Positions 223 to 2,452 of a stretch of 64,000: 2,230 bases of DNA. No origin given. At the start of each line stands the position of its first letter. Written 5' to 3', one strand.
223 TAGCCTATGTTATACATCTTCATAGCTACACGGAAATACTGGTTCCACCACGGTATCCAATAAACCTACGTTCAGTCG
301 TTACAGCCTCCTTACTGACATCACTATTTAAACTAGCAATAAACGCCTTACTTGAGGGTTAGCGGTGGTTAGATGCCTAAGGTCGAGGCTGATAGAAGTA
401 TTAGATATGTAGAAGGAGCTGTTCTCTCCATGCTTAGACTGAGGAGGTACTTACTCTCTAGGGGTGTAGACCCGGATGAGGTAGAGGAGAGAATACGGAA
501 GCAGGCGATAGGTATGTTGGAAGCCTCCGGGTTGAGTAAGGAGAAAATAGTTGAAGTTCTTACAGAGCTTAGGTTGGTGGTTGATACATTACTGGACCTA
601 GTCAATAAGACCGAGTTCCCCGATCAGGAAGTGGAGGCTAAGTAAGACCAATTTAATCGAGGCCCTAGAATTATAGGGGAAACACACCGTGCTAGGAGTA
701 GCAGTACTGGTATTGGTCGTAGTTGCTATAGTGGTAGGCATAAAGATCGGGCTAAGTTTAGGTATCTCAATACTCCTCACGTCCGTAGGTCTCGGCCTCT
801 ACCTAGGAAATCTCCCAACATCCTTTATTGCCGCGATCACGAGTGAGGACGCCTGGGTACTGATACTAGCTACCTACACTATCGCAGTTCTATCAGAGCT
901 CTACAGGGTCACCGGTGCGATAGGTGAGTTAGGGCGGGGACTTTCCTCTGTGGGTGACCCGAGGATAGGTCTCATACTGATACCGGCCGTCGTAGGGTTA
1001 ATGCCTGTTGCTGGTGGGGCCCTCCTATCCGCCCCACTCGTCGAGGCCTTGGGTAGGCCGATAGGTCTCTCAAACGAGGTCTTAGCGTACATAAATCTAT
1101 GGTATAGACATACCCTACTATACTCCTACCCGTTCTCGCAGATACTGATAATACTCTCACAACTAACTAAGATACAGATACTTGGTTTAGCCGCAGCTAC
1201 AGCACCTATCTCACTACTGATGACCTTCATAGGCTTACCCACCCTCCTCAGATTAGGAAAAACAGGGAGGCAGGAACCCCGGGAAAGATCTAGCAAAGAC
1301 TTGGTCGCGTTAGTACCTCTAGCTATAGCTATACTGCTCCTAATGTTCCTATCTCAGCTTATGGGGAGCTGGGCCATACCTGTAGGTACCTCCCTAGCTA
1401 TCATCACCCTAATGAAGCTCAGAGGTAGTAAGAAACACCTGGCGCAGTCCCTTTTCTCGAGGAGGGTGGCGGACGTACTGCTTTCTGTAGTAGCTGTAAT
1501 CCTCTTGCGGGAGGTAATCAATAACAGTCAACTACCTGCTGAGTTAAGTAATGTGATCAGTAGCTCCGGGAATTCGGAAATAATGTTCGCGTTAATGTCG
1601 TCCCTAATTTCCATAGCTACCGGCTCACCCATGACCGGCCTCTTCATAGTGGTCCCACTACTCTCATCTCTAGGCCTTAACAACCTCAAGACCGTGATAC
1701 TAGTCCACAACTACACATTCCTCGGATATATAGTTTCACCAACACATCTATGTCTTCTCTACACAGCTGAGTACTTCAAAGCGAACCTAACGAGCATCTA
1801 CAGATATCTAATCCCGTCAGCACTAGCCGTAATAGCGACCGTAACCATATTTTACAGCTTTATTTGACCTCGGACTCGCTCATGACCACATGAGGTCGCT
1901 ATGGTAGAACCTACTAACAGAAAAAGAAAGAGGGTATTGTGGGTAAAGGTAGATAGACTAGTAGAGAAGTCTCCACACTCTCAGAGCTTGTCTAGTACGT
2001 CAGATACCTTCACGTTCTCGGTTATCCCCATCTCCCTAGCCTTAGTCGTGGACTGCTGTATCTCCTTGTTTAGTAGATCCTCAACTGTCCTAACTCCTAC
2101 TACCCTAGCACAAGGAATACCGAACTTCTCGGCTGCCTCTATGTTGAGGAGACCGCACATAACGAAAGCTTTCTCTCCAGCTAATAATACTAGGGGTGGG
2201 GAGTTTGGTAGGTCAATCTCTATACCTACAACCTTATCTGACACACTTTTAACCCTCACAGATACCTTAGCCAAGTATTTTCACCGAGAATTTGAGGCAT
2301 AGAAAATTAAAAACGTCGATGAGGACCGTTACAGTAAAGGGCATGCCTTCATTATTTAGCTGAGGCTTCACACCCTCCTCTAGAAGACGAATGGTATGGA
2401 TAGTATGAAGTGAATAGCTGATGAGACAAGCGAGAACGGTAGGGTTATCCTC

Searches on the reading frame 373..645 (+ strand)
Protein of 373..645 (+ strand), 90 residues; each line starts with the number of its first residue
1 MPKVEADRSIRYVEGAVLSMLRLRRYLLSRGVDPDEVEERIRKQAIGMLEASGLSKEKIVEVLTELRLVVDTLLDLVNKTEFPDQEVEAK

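Call 34: find_encoding_contigs(protein=window:373-645:+, flank=10000, max_places=6)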
Protein window:373-645:+ (90 aa): 7 contigs read that carry it; 5 places shown.
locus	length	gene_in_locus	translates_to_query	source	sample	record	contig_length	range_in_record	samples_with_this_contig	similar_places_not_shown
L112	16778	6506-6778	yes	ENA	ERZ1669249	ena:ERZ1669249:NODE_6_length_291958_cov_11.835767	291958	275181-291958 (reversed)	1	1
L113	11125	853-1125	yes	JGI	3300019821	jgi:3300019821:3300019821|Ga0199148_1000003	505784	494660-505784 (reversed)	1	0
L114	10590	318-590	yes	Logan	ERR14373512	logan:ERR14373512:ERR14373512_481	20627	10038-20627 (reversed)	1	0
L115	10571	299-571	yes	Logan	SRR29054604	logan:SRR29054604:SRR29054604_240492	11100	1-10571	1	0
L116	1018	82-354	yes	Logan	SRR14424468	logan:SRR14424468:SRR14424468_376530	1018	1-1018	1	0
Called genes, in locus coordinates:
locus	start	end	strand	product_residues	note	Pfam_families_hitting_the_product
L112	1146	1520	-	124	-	-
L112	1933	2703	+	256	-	PF00291:PALP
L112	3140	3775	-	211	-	PF13091:PLDc_2, PF00614:PLDc (weak)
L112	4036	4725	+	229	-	PF02633:Creatininase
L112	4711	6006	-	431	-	PF27234:MJ0013, PF07282:Cas12f1-like_TNB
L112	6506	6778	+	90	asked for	-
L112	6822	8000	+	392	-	PF04165:DUF401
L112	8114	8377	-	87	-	PF08827:DUF1805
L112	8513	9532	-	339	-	PF03600:CitMHS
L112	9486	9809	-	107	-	PF00939:Na_sulph_symp (faint), PF03600:CitMHS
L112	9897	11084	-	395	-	PF01979:Amidohydro_1, PF07969:Amidohydro_3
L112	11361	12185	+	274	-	PF06508:QueC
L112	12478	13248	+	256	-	-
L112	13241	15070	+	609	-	PF01580:FtsK_SpoIIIE (faint), PF01935:DUF87 (weak), PF05872:HerA_C (faint)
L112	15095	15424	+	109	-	PF10049:DUF2283 (weak)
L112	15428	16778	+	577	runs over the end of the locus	PF16254:DUF4910 (weak), PF04389:Peptidase_M28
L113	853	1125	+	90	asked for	-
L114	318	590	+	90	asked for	-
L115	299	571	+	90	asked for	-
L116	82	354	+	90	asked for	-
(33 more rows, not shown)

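Call 54: search_solved_structures(query=L112:4711-6006:-, max_evalue=0.001, show_alignments=1)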
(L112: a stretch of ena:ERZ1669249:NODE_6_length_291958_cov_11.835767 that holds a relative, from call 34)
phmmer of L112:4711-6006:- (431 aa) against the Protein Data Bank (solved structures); distinct sequences matched with E-value up to 0.001: 0.

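Call 56: search_protein_families(library=ncbifam, proteins=[L112:4711-6006:-], max_evalue=0.001)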
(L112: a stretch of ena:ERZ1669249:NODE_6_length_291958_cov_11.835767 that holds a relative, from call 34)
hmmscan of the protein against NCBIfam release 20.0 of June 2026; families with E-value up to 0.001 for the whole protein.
L112:4711-6006:- (431 aa): 3 families
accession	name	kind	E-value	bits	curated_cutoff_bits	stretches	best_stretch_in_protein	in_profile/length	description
NF040570.1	guided_TnpB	subfamily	8e-24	84.6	100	1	50-371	52-388/389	RNA-guided endonuclease TnpB family protein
TIGR01766.2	TIGR01766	domain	6.4e-19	68.2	32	1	247-331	1-82/82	IS200/IS605 family accessory protein TnpB-related protein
NF049972.1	CRISPR_Cas12f2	exception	8.8e-14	51.1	450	1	220-334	364-476/524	type V CRISPR-associated effector Cas12f2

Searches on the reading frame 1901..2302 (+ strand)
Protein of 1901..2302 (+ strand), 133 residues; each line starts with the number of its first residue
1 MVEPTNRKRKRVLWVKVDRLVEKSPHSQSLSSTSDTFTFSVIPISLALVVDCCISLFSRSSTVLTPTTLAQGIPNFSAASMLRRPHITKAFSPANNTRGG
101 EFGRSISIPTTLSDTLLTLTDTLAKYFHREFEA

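Call 32: find_encoding_contigs(protein=window:1901-2302:+, flank=10000, max_places=6)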
Protein window:1901-2302:+ (133 aa): no gene with exactly this product is on record in the collection.
